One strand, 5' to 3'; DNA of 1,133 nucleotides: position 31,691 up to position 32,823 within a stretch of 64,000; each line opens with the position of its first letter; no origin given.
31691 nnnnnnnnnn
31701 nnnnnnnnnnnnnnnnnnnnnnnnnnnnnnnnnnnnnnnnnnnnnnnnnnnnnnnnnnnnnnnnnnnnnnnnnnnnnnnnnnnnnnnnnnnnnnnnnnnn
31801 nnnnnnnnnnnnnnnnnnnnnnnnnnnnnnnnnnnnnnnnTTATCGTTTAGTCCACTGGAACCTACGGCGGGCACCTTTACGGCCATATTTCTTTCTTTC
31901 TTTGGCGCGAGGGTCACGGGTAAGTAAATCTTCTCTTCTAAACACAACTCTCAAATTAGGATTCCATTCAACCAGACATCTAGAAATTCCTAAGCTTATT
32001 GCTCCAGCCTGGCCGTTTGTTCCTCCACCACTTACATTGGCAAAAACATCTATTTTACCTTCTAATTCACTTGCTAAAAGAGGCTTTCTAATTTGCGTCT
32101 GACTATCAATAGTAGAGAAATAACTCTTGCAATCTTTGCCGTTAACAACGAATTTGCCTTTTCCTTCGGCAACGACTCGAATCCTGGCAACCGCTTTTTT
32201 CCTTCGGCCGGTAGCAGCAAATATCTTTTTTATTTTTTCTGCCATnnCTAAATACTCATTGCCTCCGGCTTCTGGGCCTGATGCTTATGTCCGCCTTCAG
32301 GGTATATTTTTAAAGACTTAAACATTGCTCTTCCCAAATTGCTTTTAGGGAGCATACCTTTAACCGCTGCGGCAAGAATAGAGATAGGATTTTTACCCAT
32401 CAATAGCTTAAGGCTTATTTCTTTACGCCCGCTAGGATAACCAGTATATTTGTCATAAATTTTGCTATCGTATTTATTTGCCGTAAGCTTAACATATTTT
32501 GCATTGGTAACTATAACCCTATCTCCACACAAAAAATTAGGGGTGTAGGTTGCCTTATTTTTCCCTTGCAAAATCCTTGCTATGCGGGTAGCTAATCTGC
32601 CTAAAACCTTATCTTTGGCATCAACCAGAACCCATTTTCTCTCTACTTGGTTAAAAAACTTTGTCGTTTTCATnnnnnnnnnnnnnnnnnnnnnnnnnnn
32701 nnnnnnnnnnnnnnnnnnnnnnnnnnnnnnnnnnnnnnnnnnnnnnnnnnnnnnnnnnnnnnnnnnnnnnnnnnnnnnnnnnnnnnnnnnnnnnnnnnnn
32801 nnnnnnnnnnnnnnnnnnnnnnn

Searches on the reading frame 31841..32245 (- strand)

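Call 92: search_protein_families(library=pfam, proteins=[window:31841-32245:-], max_evalue=0.01)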
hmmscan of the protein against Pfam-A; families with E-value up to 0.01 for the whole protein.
window:31841-32245:- (134 aa): 1 family
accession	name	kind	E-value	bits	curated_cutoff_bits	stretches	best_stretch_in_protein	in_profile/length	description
PF00380.25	Ribosomal_S9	-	1.7e-43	148.4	22.5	1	13-134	1-121/121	Ribosomal protein S9/S16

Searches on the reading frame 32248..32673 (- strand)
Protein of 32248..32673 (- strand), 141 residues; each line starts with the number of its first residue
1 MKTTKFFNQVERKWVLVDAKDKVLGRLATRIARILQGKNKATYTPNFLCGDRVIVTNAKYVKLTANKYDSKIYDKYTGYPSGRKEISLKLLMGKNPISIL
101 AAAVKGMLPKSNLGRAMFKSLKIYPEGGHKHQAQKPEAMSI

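Call 92: search_protein_families(library=pfam, proteins=[window:32248-32673:-], max_evalue=0.01)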
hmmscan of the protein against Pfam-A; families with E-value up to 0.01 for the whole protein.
window:32248-32673:- (141 aa): 1 family
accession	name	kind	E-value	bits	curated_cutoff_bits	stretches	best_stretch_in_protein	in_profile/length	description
PF00572.24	Ribosomal_L13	-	4.7e-40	136.8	23.8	1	12-129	1-118/119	Ribosomal protein L13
